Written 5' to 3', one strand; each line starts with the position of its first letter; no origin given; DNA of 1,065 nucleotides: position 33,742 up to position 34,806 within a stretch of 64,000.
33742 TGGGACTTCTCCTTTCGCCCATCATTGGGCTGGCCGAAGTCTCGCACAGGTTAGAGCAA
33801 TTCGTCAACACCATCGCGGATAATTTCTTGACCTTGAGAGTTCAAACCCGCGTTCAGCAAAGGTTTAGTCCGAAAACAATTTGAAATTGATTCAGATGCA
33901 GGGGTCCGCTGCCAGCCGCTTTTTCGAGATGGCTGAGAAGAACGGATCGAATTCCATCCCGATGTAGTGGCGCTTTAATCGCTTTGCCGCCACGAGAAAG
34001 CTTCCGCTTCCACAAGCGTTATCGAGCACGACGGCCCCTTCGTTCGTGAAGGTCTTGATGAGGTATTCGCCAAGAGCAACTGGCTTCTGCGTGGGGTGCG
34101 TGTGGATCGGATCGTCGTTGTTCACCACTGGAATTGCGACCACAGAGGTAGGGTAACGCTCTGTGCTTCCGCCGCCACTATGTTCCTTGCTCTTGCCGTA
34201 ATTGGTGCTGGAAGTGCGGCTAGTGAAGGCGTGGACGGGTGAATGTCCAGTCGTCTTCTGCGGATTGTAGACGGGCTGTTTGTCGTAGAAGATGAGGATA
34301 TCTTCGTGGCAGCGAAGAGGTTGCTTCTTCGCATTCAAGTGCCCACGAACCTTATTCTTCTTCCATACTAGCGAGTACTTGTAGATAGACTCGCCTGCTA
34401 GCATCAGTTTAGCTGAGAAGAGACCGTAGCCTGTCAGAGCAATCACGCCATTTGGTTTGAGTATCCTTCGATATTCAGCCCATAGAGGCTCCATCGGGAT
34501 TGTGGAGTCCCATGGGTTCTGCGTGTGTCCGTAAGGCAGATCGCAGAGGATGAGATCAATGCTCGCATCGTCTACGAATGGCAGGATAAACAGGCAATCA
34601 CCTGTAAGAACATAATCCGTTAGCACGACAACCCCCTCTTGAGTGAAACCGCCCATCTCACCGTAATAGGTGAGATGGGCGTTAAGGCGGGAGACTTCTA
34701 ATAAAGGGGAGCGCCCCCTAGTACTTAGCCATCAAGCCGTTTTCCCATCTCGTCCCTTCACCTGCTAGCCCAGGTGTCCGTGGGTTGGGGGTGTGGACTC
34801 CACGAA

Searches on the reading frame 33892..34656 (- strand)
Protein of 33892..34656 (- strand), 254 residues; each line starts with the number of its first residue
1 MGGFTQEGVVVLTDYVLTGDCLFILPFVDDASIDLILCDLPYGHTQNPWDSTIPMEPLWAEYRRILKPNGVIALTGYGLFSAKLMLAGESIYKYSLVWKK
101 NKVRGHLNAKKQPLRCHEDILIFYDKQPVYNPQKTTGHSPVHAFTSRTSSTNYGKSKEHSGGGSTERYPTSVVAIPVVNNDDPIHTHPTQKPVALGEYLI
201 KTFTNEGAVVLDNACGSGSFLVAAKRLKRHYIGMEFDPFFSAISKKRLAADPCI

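Call 9: search_protein_families(library=pfam, proteins=[window:33892-34656:-], max_evalue=0.01)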
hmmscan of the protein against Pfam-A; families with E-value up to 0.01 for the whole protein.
window:33892-34656:- (254 aa): 7 families
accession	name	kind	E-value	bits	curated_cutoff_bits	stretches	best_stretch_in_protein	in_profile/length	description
PF01555.25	N6_N4_Mtase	-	4.5e-25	89.3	26.7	1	33-245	1-220/221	DNA methylase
PF08241.18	Methyltransf_11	-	3.2e-05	24.9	21.2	0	25-73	54-94/95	Methyltransferase domain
PF13649.12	Methyltransf_25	-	0.00011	23.3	27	0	210-250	1-43/97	Methyltransferase domain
PF02384.22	N6_Mtase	-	0.0029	17.4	20.4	0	204-230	44-71/311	N-6 DNA Methylase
PF13847.12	Methyltransf_31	-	0.0046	17.1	27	0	206-238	3-38/145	Methyltransferase domain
PF01170.24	UPF0020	-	0.005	17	22.3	0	205-239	27-61/197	RMKL-like, methyltransferase domain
PF11599.14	AviRa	-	0.0087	16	25.7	0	32-75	164-209/232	RRNA methyltransferase AviRa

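Call 10: search_protein_families(library=phrogs, proteins=[window:33892-34656:-], max_evalue=0.01)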
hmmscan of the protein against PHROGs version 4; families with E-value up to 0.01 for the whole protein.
window:33892-34656:- (254 aa): 14 families
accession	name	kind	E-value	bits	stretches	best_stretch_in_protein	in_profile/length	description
phrog_67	-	other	3.1e-54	186.2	1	19-249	129-344/743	DNA methyltransferase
phrog_12862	-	unknown function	2.2e-40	138.9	1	18-134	7-123/149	-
phrog_18293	-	other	2e-23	83.6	1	158-248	20-107/119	methyltransferase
phrog_498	-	other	3.8e-20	72.9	1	88-248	293-420/633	DNA methyltransferase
phrog_3008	-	other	4.5e-17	63.1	1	185-248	148-211/244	DNA methyltransferase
phrog_23148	-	unknown function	1.4e-11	45.7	1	186-249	84-147/165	-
phrog_6025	-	other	9.2e-11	42.7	1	16-110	14-120/192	DNA methyltransferase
phrog_23085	-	unknown function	2e-10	41.5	1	186-247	43-104/138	-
phrog_18146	-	other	3.7e-07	30.4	1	191-246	53-109/452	DNA methyltransferase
phrog_6952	-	other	1.4e-06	29.3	1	186-237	113-164/181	DNA methyltransferase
phrog_12517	-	unknown function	0.00046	20.5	0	194-245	93-144/316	-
phrog_23224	-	other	0.0014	19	1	183-237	227-281/305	DNA methyltransferase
phrog_8769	-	other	0.0028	18.5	1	203-239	8-44/71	methyltransferase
phrog_2713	-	unknown function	0.0089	16.1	0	199-226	204-232/520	-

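Call 32: find_encoding_contigs(protein=window:33892-34656:-, flank=6000, max_places=8)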
Protein window:33892-34656:- (254 aa): 3 contigs read that carry it; 3 places shown.
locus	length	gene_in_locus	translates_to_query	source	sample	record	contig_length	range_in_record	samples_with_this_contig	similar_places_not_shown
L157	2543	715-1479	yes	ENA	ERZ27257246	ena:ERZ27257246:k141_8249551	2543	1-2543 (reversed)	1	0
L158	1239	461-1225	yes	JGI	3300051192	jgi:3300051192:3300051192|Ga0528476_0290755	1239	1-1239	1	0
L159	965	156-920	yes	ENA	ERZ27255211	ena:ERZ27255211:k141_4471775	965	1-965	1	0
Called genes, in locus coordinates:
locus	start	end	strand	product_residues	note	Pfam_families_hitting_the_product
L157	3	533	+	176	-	?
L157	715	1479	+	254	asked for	PF01555:N6_N4_Mtase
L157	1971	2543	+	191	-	?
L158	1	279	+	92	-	?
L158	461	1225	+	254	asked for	PF01555:N6_N4_Mtase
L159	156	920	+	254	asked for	PF01555:N6_N4_Mtase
